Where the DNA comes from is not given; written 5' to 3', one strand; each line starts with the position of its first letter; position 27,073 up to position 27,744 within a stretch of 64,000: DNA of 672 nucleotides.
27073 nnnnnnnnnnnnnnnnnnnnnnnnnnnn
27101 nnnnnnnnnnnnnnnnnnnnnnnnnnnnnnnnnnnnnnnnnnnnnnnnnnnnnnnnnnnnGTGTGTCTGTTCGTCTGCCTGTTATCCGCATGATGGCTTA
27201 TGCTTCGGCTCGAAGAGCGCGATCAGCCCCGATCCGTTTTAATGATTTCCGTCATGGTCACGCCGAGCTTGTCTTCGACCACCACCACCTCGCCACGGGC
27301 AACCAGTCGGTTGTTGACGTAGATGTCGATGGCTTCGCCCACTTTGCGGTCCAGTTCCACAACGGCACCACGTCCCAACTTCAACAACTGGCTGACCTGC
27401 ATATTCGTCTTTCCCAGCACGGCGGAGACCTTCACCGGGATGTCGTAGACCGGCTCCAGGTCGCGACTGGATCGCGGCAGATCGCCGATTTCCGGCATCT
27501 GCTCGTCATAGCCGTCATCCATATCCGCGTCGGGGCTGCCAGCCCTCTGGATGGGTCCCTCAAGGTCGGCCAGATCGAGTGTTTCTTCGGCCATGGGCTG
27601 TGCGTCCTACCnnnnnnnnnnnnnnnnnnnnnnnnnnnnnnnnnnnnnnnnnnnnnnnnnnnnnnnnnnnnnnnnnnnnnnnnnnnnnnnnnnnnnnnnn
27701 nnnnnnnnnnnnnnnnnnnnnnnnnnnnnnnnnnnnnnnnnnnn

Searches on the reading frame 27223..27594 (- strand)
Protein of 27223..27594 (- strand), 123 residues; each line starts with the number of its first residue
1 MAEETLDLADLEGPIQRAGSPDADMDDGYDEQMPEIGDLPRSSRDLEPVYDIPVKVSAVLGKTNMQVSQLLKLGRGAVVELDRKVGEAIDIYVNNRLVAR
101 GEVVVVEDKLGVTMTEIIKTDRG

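Call 44: search_protein_families(library=pfam, proteins=[window:27223-27594:-], max_evalue=0.0001)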
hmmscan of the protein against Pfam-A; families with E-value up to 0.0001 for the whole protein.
window:27223-27594:- (123 aa): 1 family
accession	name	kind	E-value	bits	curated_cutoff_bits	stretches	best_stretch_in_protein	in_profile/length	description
PF01052.25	FliMN_C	-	7e-25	87.2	23.8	1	49-118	3-72/73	Type III flagellar switch regulator (C-ring) FliN C-term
